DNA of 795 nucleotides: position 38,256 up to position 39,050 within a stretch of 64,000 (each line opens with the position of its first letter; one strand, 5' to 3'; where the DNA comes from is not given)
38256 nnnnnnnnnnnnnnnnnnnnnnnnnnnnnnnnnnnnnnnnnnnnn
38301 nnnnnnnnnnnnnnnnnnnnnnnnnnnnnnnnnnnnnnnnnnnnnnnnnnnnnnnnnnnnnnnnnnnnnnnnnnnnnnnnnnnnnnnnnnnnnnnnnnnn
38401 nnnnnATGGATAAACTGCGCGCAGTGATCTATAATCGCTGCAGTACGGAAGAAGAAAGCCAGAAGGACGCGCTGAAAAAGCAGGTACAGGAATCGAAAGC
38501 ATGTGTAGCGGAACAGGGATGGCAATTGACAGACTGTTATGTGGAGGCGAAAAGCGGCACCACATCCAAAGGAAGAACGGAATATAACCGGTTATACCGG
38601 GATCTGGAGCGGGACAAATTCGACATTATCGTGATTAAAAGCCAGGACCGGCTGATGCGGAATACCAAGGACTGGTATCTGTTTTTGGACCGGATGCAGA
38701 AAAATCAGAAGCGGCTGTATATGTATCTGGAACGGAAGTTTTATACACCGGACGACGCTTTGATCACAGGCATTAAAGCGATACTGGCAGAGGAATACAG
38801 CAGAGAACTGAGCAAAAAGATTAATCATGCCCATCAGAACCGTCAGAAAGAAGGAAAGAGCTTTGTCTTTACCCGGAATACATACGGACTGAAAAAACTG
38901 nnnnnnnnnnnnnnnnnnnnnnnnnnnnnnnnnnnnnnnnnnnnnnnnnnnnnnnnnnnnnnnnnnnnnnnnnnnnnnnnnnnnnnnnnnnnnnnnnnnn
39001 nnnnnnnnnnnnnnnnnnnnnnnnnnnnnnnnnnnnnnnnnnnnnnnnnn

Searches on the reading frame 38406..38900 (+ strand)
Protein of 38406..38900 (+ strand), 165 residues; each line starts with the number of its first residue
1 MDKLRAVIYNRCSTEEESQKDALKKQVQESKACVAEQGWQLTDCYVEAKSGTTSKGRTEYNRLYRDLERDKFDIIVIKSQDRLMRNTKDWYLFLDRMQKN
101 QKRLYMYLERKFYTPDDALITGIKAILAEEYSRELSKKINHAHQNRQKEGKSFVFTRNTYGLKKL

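Call 57: search_solved_structures(query=window:38406-38900:+, max_evalue=0.001, show_alignments=2)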
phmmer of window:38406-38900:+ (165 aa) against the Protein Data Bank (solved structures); distinct sequences matched with E-value up to 0.001: 4.
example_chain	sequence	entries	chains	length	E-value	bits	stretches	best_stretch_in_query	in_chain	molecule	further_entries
3g13_A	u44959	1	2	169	1.6e-11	47.9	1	2-155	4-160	Putative conjugative transposon recombinase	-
3bvp_A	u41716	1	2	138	2e-09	41.1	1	5-111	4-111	TP901-1 Integrase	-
3lhk_A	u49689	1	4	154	3.3e-05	27.4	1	16-151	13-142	putative DNA binding protein MJ0014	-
3guv_A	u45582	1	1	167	5.6e-05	26.7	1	3-100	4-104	Site-specific recombinase, resolvase family protein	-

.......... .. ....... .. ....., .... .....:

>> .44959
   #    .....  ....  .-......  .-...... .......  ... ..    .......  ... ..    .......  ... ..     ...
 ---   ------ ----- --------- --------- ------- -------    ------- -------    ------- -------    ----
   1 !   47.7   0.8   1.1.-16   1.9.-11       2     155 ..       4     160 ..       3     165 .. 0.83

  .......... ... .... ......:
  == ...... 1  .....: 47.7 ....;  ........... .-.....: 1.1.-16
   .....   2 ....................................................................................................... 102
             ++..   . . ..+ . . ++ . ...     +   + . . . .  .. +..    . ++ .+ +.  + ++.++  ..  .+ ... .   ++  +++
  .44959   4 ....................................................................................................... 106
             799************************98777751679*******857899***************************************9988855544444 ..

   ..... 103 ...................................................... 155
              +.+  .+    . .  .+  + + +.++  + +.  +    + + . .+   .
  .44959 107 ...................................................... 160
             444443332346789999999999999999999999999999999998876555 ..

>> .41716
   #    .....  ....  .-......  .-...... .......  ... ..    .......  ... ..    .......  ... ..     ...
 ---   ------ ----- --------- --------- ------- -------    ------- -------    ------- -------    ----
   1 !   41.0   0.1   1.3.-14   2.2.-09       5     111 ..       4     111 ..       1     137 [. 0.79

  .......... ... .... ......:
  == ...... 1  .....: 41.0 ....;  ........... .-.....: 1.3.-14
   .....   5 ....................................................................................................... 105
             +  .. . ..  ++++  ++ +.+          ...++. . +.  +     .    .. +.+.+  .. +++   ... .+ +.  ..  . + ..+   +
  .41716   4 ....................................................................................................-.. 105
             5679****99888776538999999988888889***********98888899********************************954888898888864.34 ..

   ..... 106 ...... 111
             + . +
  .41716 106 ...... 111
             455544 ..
